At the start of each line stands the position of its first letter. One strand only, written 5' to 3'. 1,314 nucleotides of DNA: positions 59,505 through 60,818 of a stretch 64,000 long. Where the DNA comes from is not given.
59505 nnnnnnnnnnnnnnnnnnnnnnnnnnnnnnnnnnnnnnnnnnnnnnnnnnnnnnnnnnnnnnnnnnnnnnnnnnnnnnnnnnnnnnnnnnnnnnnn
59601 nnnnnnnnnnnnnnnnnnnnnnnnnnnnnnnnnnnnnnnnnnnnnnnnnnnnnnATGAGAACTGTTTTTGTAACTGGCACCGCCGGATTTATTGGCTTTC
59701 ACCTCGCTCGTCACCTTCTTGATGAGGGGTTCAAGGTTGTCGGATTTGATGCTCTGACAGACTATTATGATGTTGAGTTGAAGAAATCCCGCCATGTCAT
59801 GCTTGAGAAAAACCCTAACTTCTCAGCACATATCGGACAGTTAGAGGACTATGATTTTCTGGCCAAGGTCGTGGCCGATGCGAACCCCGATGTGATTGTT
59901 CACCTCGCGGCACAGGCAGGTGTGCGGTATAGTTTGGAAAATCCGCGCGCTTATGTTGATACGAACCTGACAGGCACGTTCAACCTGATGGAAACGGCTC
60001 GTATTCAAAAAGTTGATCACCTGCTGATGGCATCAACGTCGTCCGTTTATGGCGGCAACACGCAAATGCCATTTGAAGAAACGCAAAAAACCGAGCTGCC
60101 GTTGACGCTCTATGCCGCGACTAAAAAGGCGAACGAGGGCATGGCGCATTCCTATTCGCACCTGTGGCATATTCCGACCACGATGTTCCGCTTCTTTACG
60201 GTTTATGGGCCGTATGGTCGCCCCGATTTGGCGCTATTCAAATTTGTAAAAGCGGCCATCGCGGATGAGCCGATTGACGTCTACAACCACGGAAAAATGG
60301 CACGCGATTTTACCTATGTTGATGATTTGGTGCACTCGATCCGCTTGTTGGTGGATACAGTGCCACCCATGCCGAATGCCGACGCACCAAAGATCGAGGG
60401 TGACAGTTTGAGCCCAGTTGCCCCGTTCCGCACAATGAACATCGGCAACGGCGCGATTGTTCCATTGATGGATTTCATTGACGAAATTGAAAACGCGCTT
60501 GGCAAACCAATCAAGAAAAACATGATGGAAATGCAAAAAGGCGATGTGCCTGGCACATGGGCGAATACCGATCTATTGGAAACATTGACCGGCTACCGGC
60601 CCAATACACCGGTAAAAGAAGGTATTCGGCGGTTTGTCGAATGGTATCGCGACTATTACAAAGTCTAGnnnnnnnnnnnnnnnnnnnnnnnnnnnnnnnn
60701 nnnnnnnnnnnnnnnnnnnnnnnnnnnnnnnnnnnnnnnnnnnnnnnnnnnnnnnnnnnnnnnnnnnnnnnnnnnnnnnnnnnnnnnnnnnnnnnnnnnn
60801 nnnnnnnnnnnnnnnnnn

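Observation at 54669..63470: Vi-antigen-like (viaB) capsule operon in a Roseobacter-group bacterium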

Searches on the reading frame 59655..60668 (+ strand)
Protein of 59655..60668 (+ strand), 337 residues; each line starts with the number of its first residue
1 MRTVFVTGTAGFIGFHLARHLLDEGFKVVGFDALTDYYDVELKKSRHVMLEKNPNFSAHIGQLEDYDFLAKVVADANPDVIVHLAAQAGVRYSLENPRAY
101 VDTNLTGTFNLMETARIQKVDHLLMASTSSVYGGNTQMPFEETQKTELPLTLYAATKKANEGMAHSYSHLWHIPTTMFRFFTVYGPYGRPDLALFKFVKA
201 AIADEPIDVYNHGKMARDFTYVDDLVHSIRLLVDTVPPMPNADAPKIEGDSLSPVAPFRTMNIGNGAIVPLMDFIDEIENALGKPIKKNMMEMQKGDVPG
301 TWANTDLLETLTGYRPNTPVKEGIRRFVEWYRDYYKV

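Call 3: search_protein_families(library=pfam, proteins=[window:59655-60668:+], max_evalue=0.01)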
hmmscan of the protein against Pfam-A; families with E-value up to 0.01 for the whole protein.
window:59655-60668:+ (337 aa): 9 families
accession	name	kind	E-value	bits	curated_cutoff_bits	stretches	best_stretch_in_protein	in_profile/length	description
PF16363.11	GDP_Man_Dehyd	-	1.6e-50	172.9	27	1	5-326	1-331/332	GDP-mannose 4,6 dehydratase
PF01370.27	Epimerase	-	2e-50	171.9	20.9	1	4-235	1-227/240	NAD dependent epimerase/dehydratase family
PF04321.23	RmlD_sub_bind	-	1.7e-16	60.6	27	1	3-211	2-177/287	RmlD substrate binding domain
PF01073.25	3Beta_HSD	-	1.8e-15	57.2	22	1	6-229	2-225/280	3-beta hydroxysteroid dehydrogenase/isomerase family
PF02719.21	Polysacc_synt_2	-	3.1e-13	50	20.2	1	4-129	1-129/293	Polysaccharide biosynthesis protein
PF07993.18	NAD_binding_4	-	6.6e-09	35.7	20.1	1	77-185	88-209/258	Male sterility protein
PF00106.31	adh_short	-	1.1e-06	28.7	26.6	1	3-168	2-164/195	short chain dehydrogenase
PF13460.12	NAD_binding_10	-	1.1e-05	25.8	27.2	1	8-161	1-129/184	NAD(P)H-binding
PF08659.16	KR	-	0.00025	21.5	22.6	1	3-140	2-149/180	KR domain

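Call 4: search_protein_families(library=ncbifam, proteins=[window:59655-60668:+], max_evalue=0.01)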
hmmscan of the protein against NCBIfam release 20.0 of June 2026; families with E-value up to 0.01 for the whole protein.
window:59655-60668:+ (337 aa): 46 families (the best 25 are shown)
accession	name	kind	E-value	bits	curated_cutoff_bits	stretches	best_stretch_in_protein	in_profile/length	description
TIGR01181.1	dTDP_gluc_dehyt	equivalog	6.3e-42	143.8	365.1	1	4-234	2-232/321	dTDP-glucose 4,6-dehydratase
TIGR01179.1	galE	equivalog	1.1e-38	132.9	262.3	1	4-330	2-324/332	UDP-glucose 4-epimerase GalE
TIGR04180.1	EDH_00030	hypoth_equivalog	2.7e-38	131.7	475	1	4-233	1-225/297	NAD-dependent 4,6-dehydratase LegB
NF011728.1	PRK15181.1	equivalog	9.5e-29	100.5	760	1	5-334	19-340/348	Vi polysaccharide biosynthesis UDP-N-acetylglucosaminuronic acid C-4 epimerase TviC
NF007956.0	PRK10675.1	subfamily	4.8e-26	91.7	394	1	3-310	2-308/338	UDP-glucose 4-epimerase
NF007582.0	PRK10217.1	equivalog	1.1e-25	90.4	698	1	1-231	1-238/355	dTDP-glucose 4,6-dehydratase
TIGR02622.1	CDP_4_6_dhtase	equivalog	1.3e-23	83.7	278.45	1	2-169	5-170/352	CDP-glucose 4,6-dehydratase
NF007490.0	PRK10084.1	subfamily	1.2e-22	80.5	649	1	4-230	3-244/361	dTDP-glucose 4,6-dehydratase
TIGR02197.1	heptose_epim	equivalog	3.3e-22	79.1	274.6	1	5-234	2-231/316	ADP-glyceromanno-heptose 6-epimerase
NF041015.1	UDPsulfquin_syn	equivalog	4.5e-18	65.4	575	1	4-144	3-159/384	UDP-sulfoquinovose synthase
NF043036.1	ErythonDh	equivalog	1.2e-17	64.1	325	1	4-207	3-202/321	D-erythronate dehydrogenase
TIGR01472.1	gmd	equivalog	5e-16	58.8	415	1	4-160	3-162/342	GDP-mannose 4,6-dehydratase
NF042423.1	oxyalk_red_Shew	equivalog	9.6e-15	54.5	580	1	2-187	9-178/331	2-alkyl-3-oxoalkanoate reductase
NF042422.1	oxyalk_red_OleD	equivalog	1.8e-14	53.9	580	1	4-227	3-209/329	2-alkyl-3-oxoalkanoate reductase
TIGR03466.1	HpnA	hypoth_equivalog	1.4e-13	50.4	367.65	1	3-146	2-132/327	hopanoid-associated sugar epimerase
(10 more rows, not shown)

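Call 15: search_solved_structures(query=window:59655-60668:+, max_evalue=1e-20)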
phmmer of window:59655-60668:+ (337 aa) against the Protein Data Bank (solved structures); distinct sequences matched with E-value up to 1e-20: 33.
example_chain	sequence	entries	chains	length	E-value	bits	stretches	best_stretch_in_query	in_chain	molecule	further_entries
5u4q_A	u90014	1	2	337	5.6e-113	381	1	5-337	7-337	dTDP-glucose 4,6-dehydratase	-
6zl6_A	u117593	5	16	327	2.8e-45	158.5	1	4-336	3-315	Epimerase domain-containing protein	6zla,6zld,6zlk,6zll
6zlj_A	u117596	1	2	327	1e-44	156.7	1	4-336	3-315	Epimerase domain-containing protein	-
6kv9_A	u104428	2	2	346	2.1e-32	116.1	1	4-332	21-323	MoeE5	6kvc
7ys8_A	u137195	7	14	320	1.2e-28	103.8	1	4-333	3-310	UDP-glucose 4-epimerase | UDP-glucose 4-epimerase along with EC 5.1.3.2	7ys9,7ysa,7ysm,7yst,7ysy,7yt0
3ruc_A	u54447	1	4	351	1.5e-27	100.2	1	2-335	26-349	WbgU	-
6wjb_A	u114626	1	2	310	1.6e-27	100.1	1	4-326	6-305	NAD-dependent epimerase/dehydratase family protein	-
3ru7_A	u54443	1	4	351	2.8e-27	99.3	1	2-335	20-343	WbgU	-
3ru9_A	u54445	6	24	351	2.8e-27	99.3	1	2-335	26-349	WbgU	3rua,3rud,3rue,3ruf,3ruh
3lu1_A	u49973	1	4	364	3.2e-27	99.1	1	2-335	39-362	WbgU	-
6wj9_A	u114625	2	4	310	8.1e-27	97.8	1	4-326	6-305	NAD-dependent epimerase/dehydratase family protein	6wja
6bi4_A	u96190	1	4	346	8.2e-27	97.8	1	3-230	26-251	dTDP-glucose 4,6-dehydratase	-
3icp_A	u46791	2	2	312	5.5e-26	95.1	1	4-329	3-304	NAD-dependent epimerase/dehydratase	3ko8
2hun_A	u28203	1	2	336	1.4e-25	93.7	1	4-232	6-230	336aa long hypothetical dTDP-glucose 4,6-dehydratase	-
8du1_A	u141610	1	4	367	5.3e-25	91.8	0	1-116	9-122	dTDP-glucose 4,6-dehydratase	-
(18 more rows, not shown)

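Call 67: find_homologous_proteins(query=window:59655-60668:+, max_evalue=1e-30)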
Query window:59655-60668:+ (337 aa): 8000 proteins with E <= 1e-30 among 8000 candidates; the best 120 are listed.
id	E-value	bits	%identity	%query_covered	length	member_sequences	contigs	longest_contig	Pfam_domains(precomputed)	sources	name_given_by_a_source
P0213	1.9e-228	775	100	100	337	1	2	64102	PF04321.24,PF16363.12,PF02719.22,PF01073.26,PF07993.19,PF13460.13,PF00106.32,PF01370.28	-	-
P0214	7.4e-214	727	94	100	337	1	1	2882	PF04321.24,PF16363.12,PF02719.22,PF01073.26,PF07993.19,PF00106.32,PF01370.28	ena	-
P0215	4.2e-208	709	91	100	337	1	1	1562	PF04321.24,PF16363.12,PF02719.22,PF01073.26,PF07993.19,PF13460.13,PF00106.32,PF01370.28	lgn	-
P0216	1.1e-206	704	91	100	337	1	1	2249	PF04321.24,PF16363.12,PF02719.22,PF01073.26,PF07993.19,PF13460.13,PF00106.32,PF01370.28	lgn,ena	-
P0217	1.4e-205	700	90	100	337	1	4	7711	PF04321.24,PF16363.12,PF02719.22,PF01073.26,PF07993.19,PF13460.13,PF00106.32,PF01370.28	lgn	-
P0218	2.1e-200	683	88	100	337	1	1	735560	PF04321.24,PF16363.12,PF02719.22,PF01073.26,PF07993.19,PF00106.32,PF01370.28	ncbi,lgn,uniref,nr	ncbi:UDP-glucuronate 4-epimerase [Litoreibacter meonggei]|uniref:UDP-glucuronate 4-epimerase n=1 Tax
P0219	6.6e-200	682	87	100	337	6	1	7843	PF04321.24,PF16363.12,PF02719.22,PF01073.26,PF07993.19,PF13460.13,PF00106.32,PF01370.28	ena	-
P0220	1.1e-197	674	87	100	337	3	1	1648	PF04321.24,PF16363.12,PF02719.22,PF01073.26,PF07993.19,PF13460.13,PF00106.32,PF01370.28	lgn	-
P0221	1.3e-197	674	87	100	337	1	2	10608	PF04321.24,PF16363.12,PF02719.22,PF01073.26,PF07993.19,PF13460.13,PF00106.32,PF01370.28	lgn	-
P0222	8.9e-197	671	86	100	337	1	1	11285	PF04321.24,PF16363.12,PF02719.22,PF01073.26,PF07993.19,PF13460.13,PF00106.32,PF01370.28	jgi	jgi:UDP-glucuronate 4-epimerase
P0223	1.7e-196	670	85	100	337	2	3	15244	PF04321.24,PF16363.12,PF02719.22,PF01073.26,PF07993.19,PF13460.13,PF00106.32,PF01370.28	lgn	-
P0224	4.2e-196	669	85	100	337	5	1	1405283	PF04321.24,PF16363.12,PF02719.22,PF01073.26,PF07993.19,PF13460.13,PF00106.32,PF01370.28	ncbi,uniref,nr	ncbi:SDR family NAD(P)-dependent oxidoreductase [uncultured Litoreibacter sp.]|uniref:SDR family NAD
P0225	5.3e-196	669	85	100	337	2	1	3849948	PF04321.24,PF16363.12,PF02719.22,PF01073.26,PF07993.19,PF13460.13,PF00106.32,PF01370.28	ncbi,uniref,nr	ncbi:SDR family NAD(P)-dependent oxidoreductase [uncultured Litoreibacter sp.]|uniref:SDR family NAD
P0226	1.8e-195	667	86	100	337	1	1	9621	PF04321.24,PF16363.12,PF02719.22,PF01073.26,PF07993.19,PF13460.13,PF00106.32,PF01370.28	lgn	-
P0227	3.4e-194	663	85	100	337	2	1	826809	PF04321.24,PF16363.12,PF02719.22,PF01073.26,PF07993.19,PF00106.32,PF01370.28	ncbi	-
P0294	5.8e-157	540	72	99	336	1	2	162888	PF04321.24,PF16363.12,PF02719.22,PF01073.26,PF07993.19,PF13460.13,PF00106.32,PF01370.28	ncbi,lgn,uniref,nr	ncbi:SDR family NAD(P)-dependent oxidoreductase [Rhodovulum tesquicola]|uniref:UDP-glucuronate 4-epi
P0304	2.8e-156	538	71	100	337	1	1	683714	PF04321.24,PF16363.12,PF02719.22,PF01073.26,PF07993.19,PF01370.28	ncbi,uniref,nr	ncbi:NAD-dependent epimerase/dehydratase family protein [Loktanella sp. Alg231-35]|uniref:NAD-depend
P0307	3.9e-156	538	71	100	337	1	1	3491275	PF04321.24,PF16363.12,PF02719.22,PF01073.26,PF07993.19,PF00106.32,PF01370.28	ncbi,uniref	ncbi:NAD-dependent epimerase/dehydratase family protein [Cereibacter changlensis]|uniref:NAD-depende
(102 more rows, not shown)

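Call 68: search_solved_structures(query=window:59655-60668:+, max_evalue=1e-40, show_alignments=2)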
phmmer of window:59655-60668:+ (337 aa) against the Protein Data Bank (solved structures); distinct sequences matched with E-value up to 1e-40: 3.
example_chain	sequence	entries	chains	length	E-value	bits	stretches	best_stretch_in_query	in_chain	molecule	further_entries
5u4q_A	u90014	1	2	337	5.6e-113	381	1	5-337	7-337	dTDP-glucose 4,6-dehydratase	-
6zl6_A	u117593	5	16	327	2.8e-45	158.5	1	4-336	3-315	Epimerase domain-containing protein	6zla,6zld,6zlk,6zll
6zlj_A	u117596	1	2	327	1e-44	156.7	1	4-336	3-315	Epimerase domain-containing protein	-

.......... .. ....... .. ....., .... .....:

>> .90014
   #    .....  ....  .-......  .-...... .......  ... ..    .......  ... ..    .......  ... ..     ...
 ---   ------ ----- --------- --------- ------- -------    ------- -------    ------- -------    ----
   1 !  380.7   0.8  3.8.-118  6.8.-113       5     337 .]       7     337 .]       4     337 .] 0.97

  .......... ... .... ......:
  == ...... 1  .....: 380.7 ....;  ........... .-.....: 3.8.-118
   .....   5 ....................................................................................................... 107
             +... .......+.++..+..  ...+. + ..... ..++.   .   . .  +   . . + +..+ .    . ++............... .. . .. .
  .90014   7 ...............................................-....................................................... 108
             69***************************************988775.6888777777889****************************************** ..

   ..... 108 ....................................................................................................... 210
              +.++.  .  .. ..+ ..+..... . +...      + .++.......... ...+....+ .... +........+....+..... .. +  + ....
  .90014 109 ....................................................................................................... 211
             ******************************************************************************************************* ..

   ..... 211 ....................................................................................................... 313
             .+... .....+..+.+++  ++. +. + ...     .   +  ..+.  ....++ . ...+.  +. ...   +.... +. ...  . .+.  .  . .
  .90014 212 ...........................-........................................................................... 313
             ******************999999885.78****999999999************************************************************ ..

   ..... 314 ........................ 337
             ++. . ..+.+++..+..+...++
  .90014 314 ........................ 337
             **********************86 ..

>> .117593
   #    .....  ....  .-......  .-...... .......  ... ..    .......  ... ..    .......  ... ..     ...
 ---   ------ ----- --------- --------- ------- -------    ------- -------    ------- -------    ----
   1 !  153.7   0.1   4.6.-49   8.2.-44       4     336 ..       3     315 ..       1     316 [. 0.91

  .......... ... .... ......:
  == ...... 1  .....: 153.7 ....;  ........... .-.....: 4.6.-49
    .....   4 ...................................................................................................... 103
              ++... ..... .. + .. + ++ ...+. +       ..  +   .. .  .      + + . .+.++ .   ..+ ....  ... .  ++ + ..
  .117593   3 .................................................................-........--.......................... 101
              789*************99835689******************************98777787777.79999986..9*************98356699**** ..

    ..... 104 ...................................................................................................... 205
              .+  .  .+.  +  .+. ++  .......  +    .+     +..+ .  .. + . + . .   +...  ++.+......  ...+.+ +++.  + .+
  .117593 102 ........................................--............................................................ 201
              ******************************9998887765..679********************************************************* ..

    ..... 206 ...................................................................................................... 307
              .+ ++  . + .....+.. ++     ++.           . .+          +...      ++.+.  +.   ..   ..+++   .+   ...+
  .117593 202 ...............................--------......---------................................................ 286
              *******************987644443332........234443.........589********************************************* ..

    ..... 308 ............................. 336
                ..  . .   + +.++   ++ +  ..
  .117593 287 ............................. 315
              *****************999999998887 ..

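Call 90: find_encoding_contigs(protein=P0294, flank=10000, max_places=1)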
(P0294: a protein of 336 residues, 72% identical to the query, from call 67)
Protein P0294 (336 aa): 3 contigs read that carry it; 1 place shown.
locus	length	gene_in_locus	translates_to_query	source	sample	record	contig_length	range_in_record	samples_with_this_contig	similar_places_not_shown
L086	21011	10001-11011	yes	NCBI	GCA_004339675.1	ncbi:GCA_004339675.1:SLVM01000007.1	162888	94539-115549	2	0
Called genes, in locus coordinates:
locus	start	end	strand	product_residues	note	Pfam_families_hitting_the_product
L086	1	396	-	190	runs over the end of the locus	PF05598:DUF772, PF00378:ECH_1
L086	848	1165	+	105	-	-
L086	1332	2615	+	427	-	PF02563:Poly_export, PF22461:SLBB_2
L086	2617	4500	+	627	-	PF13432:TPR_16 (weak), PF14559:TPR_19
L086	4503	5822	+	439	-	PF03721:UDPG_MGDP_dh_N, PF00984:UDPG_MGDP_dh, PF03720:UDPG_MGDP_dh_C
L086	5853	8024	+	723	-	PF27354:TviD_N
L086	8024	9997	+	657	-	PF13439:Glyco_transf_4 (weak), PF00534:Glycos_transf_1, PF13524:Glyco_trans_1_2 (weak), PF13692:Glyco_trans_1_4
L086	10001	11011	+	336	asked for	PF00106:adh_short (weak), PF01073:3Beta_HSD, PF01370:Epimerase, PF02719:Polysacc_synt_2, PF04321:RmlD_sub_bind, PF07993:NAD_binding_4, PF13460:NAD_binding_10 (faint), PF16363:GDP_Man_Dehyd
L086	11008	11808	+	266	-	PF01061:ABC2_membrane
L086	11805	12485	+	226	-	PF00005:ABC_tran (weak)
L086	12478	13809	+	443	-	-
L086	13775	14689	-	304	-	PF14907:NTP_transf_5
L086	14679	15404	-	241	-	PF00535:Glycos_transf_2, PF10111:Glyco_tranf_2_2, PF13641:Glyco_tranf_2_3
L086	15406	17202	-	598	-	PF00534:Glycos_transf_1, PF13692:Glyco_trans_1_4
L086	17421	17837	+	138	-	PF05402:PqqD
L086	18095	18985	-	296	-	-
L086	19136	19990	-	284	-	PF01695:IstB_IS21, PF00308:Bac_DnaA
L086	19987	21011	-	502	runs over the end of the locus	PF27155:Y4rL_C, PF22483:Mu-transpos_C_2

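Call 91: find_encoding_contigs(protein=P0307, flank=10000, max_places=1)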
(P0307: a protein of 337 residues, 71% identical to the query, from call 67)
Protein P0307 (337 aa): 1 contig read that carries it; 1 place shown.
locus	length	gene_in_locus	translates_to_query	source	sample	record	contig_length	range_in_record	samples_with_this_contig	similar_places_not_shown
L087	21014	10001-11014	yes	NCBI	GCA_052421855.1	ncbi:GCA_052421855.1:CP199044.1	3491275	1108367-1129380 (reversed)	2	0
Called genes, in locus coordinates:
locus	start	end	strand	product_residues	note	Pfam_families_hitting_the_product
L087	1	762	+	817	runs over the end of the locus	PF01315:Ald_Xan_dh_C, PF02738:MoCoBD_1, PF20256:MoCoBD_2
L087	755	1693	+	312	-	PF02625:XdhC_CoxI, PF13478:XdhC_C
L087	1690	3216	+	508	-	PF00005:ABC_tran, PF13304:AAA_21 (faint), PF00005:ABC_tran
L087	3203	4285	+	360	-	PF02653:BPD_transp_2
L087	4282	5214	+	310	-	PF02653:BPD_transp_2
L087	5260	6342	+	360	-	PF02608:Bmp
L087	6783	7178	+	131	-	-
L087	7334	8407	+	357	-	PF01266:DAO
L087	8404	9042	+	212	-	PF06080:DUF938, PF08242:Methyltransf_12 (weak), PF13649:Methyltransf_25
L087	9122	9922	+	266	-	PF01183:Glyco_hydro_25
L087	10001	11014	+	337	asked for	PF00106:adh_short (faint), PF01073:3Beta_HSD, PF01370:Epimerase, PF02719:Polysacc_synt_2, PF04321:RmlD_sub_bind, PF16363:GDP_Man_Dehyd, PF07993:NAD_binding_4 (weak)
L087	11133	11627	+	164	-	PF00583:Acetyltransf_1, PF13673:Acetyltransf_10 (weak), PF13508:Acetyltransf_7, PF14542:Acetyltransf_CG (faint)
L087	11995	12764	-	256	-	PF13340:DUF4096, PF01609:DDE_Tnp_1, PF13612:DDE_Tnp_1_3, PF13586:DDE_Tnp_1_2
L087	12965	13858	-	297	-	PF00126:HTH_1, PF03466:LysR_substrate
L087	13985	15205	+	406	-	PF00155:Aminotran_1_2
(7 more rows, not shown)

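Call 92: find_encoding_contigs(protein=P0304, flank=10000, max_places=1)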
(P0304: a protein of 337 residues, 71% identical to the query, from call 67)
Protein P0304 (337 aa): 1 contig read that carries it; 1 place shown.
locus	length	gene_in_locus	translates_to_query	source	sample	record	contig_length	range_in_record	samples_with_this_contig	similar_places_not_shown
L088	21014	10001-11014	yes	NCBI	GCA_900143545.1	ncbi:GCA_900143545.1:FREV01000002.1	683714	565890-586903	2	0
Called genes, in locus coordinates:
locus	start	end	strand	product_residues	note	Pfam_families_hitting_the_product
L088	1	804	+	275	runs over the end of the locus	PF13814:Replic_Relax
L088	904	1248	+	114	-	PF00816:Histone_HNS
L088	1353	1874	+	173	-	PF03695:UPF0149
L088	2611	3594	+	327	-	PF03372:Exo_endo_phos (weak)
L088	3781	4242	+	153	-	-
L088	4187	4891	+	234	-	-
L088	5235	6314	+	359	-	PF00145:DNA_methylase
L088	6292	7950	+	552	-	PF13589:HATPase_c_3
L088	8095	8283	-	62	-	PF05930:Phage_AlpA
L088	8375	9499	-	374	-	PF13356:Arm-DNA-bind_3, PF00589:Phage_integrase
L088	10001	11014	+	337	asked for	PF01073:3Beta_HSD, PF01370:Epimerase, PF02719:Polysacc_synt_2, PF04321:RmlD_sub_bind, PF16363:GDP_Man_Dehyd, PF07993:NAD_binding_4 (weak)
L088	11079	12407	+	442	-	PF03721:UDPG_MGDP_dh_N, PF00984:UDPG_MGDP_dh, PF03720:UDPG_MGDP_dh_C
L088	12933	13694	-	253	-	-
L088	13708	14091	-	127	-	PF04138:GtrA_DPMS_TM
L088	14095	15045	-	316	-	PF00535:Glycos_transf_2, PF10111:Glyco_tranf_2_2 (faint), PF13641:Glyco_tranf_2_3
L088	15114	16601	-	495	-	-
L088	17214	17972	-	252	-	PF00483:NTP_transferase, PF12804:NTP_transf_3 (weak)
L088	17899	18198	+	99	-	PF03428:RP-C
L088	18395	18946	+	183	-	-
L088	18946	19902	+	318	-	-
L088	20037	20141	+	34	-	-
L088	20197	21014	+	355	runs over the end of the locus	PF00356:LacI, PF00532:Peripla_BP_1, PF13407:Peripla_BP_4, PF13377:Peripla_BP_3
